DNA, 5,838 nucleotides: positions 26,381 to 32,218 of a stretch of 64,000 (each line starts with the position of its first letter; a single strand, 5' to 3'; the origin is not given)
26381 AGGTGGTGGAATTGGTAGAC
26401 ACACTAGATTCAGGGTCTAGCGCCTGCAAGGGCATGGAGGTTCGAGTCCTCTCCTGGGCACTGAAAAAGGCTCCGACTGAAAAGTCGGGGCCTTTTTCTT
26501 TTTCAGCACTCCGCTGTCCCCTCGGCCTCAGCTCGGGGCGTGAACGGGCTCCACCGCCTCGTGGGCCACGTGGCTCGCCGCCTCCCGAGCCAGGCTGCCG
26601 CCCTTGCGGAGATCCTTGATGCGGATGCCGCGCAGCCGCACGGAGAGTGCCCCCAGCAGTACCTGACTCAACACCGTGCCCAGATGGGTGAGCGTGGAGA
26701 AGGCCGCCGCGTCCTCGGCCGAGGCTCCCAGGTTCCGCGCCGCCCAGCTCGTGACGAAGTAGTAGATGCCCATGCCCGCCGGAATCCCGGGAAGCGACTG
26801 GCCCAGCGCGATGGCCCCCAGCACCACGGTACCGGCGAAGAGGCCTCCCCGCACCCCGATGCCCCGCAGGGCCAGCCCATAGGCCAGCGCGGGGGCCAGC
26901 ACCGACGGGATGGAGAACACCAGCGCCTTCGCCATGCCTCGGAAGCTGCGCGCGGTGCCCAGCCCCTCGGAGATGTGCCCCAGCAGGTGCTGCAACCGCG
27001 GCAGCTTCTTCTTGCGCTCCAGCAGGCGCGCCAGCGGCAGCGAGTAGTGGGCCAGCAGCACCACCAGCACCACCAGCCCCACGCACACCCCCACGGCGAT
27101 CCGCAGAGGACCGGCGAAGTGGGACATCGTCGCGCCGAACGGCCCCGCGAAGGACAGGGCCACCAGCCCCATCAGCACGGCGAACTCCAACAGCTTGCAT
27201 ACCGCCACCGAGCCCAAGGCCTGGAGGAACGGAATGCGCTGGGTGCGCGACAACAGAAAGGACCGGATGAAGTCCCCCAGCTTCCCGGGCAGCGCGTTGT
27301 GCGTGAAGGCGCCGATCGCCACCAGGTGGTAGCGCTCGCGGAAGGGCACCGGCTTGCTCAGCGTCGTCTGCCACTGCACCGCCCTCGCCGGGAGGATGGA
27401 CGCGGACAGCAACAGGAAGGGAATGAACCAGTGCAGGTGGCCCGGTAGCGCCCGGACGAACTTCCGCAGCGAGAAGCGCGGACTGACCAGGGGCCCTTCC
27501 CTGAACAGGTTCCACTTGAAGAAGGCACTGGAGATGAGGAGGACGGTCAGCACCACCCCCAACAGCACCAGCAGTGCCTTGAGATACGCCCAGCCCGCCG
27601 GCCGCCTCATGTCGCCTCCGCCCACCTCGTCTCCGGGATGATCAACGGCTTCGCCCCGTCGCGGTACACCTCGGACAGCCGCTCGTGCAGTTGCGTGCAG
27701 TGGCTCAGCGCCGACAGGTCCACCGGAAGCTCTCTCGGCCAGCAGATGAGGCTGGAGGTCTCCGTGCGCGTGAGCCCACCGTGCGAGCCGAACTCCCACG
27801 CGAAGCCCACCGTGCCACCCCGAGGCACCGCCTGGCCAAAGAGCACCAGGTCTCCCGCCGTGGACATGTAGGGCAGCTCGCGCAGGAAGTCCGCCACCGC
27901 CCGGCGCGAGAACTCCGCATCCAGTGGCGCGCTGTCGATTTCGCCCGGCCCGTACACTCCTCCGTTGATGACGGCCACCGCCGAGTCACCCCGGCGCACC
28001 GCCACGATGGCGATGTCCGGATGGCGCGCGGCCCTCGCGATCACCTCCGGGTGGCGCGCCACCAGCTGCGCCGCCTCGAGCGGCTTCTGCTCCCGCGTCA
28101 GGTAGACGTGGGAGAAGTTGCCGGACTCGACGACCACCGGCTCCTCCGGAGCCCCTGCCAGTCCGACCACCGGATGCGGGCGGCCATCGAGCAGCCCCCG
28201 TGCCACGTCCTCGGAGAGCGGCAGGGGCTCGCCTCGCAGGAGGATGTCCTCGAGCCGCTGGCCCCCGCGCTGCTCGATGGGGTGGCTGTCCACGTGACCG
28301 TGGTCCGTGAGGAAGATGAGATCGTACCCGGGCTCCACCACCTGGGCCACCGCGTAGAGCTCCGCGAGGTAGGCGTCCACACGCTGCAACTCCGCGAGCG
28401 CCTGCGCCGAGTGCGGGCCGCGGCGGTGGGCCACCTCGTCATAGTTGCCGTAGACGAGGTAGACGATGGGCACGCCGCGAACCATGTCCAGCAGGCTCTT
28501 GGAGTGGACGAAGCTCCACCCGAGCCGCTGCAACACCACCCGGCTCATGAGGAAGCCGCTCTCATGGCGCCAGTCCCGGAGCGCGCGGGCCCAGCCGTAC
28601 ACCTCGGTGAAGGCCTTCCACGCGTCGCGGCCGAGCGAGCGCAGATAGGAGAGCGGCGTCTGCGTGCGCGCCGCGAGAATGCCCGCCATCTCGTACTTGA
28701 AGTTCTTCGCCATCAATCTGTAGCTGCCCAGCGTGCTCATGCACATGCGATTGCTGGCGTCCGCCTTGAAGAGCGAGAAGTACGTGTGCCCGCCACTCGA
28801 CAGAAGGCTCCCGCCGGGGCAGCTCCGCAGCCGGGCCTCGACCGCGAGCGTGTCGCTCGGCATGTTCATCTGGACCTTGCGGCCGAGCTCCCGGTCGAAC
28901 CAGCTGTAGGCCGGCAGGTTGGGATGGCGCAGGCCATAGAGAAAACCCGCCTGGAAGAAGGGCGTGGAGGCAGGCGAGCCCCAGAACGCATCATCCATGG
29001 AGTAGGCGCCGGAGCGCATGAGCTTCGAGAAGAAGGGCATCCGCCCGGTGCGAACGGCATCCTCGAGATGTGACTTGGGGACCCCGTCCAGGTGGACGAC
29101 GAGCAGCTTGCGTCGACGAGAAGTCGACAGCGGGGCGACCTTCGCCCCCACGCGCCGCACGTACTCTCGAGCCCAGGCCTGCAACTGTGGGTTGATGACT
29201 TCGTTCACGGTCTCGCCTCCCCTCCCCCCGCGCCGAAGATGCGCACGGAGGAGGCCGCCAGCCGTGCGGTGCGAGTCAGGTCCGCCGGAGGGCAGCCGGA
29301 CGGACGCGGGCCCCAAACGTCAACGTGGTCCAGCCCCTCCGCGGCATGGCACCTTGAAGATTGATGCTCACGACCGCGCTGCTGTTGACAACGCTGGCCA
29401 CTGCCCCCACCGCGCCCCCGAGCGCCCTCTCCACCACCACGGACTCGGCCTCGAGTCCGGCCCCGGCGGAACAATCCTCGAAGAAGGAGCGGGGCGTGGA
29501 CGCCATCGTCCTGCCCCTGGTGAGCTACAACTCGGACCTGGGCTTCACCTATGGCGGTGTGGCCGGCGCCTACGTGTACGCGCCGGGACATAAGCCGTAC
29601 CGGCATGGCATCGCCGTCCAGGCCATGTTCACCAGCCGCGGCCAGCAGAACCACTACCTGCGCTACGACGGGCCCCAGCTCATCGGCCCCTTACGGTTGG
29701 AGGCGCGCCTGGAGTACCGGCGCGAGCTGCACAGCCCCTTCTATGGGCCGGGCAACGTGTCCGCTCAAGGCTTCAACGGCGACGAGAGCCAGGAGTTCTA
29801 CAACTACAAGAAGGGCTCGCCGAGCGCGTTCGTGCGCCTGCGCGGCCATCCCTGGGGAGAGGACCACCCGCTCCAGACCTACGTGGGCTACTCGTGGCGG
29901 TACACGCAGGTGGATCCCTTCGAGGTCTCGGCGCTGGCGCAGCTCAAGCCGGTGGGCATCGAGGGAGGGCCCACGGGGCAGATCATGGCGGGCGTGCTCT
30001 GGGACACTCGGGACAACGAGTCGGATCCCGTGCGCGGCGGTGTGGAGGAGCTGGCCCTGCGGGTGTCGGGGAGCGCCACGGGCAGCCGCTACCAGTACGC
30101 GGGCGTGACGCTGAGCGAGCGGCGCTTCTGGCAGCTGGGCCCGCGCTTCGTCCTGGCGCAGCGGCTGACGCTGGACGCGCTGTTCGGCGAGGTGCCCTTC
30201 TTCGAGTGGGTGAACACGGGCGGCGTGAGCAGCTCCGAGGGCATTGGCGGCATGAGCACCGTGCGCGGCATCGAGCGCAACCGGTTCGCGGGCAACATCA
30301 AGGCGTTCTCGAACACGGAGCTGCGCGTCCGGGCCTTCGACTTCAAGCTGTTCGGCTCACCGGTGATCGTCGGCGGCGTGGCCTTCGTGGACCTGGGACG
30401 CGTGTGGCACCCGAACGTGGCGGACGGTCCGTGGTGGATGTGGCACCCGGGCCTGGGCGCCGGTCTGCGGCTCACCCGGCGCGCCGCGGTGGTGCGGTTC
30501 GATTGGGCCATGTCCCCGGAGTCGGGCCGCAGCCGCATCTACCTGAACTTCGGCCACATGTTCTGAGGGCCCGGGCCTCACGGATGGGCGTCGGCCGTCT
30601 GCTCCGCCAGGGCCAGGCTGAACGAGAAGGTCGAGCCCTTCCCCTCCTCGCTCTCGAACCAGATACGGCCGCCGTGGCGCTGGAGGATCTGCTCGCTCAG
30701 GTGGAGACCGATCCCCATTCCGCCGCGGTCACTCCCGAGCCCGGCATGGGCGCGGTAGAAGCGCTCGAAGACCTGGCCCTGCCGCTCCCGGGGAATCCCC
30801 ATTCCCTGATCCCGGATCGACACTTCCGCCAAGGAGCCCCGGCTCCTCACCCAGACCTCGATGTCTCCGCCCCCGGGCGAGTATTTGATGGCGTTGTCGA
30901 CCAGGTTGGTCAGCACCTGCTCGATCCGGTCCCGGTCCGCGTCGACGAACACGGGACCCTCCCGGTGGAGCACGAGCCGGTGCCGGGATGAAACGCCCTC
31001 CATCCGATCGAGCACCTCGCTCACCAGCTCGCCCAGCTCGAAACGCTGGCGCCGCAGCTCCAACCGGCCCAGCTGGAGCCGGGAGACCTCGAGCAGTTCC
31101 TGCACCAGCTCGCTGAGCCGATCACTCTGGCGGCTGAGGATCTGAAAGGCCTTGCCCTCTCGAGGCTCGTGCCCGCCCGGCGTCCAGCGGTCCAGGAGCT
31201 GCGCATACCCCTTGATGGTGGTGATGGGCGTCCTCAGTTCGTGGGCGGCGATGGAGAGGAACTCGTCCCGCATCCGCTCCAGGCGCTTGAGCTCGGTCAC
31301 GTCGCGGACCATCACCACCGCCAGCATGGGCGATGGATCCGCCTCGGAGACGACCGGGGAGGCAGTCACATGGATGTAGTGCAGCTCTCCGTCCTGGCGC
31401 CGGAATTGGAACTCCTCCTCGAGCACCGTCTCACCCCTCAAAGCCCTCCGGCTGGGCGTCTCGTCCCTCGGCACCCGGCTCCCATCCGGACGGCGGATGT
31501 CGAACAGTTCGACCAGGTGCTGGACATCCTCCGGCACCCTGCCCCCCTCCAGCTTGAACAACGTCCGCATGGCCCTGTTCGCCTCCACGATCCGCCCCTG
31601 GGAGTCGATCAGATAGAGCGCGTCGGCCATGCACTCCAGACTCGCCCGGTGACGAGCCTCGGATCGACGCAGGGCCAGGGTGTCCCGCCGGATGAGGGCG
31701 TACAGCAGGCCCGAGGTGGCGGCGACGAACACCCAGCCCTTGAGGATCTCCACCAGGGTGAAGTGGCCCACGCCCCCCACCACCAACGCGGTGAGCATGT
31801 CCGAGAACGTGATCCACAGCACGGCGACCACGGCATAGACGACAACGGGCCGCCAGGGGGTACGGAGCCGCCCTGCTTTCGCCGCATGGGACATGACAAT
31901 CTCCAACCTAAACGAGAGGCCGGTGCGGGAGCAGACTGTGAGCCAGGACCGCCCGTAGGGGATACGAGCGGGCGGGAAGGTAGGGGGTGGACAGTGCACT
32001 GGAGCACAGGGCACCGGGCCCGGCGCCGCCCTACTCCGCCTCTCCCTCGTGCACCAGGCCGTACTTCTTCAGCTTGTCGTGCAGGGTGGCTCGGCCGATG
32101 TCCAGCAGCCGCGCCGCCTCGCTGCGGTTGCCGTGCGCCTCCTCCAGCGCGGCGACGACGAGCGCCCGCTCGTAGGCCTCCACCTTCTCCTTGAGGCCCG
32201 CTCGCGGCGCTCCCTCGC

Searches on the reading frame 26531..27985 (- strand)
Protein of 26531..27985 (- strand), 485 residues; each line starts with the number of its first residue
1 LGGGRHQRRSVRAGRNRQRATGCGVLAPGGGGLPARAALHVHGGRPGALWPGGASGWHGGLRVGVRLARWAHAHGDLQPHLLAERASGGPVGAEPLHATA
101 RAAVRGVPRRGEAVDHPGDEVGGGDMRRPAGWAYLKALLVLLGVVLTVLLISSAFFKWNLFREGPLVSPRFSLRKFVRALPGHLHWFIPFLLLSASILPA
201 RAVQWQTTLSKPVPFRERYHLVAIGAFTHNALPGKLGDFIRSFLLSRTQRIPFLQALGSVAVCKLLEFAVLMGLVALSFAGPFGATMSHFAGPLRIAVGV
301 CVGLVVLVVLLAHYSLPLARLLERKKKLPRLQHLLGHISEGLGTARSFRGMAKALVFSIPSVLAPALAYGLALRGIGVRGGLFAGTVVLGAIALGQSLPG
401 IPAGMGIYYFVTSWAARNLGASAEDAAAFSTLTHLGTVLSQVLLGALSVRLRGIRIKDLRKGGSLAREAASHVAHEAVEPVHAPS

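Call 18: search_protein_families(library=pfam, max_evalue=0.00001, proteins=[window:26531-27985:-])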
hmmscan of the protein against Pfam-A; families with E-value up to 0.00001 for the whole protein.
seq(485 aa): 1 family
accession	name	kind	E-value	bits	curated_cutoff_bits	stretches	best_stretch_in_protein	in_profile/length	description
PF03706.18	LPG_synthase_TM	-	1.2e-30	107.5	33.4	1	168-445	16-302/302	Lysylphosphatidylglycerol synthase TM region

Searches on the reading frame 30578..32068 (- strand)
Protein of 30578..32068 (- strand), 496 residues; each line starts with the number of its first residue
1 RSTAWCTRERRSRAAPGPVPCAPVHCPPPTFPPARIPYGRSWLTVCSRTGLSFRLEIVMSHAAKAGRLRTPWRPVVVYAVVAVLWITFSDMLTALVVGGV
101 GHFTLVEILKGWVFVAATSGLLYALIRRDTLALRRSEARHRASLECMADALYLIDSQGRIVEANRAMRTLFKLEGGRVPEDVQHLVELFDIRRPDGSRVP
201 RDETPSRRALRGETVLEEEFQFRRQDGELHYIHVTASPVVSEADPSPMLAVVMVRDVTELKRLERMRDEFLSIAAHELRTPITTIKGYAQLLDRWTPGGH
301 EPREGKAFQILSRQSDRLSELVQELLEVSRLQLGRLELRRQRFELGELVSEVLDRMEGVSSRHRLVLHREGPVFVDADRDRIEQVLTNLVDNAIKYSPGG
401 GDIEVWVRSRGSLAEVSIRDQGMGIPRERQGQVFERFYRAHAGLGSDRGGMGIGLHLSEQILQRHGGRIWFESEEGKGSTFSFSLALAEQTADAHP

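Call 95: search_protein_families(library=pfam, max_evalue=0.0001, proteins=[window:30578-32068:-])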
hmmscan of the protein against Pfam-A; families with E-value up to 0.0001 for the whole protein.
window:30578-32068:- (496 aa): 6 families
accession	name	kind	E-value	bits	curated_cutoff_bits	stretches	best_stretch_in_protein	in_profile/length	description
PF02518.31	HATPase_c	-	2e-29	102.7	26.4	1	378-487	2-109/111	Histidine kinase-, DNA gyrase B-, and HSP90-like ATPase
PF00512.31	HisKA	-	1e-17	64.3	26.9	1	266-333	1-65/66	His Kinase A (phospho-acceptor) domain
PF13426.13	PAS_9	-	2.4e-10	41.1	27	1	149-259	2-103/103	PAS domain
PF08448.16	PAS_4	-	1e-09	39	23.1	1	147-262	4-110/110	PAS fold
PF00989.32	PAS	-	8.5e-08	32.6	22.6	1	141-245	4-102/113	PAS fold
PF13188.13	PAS_8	-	3.2e-06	27.3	21.8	1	138-192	1-53/65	PAS domain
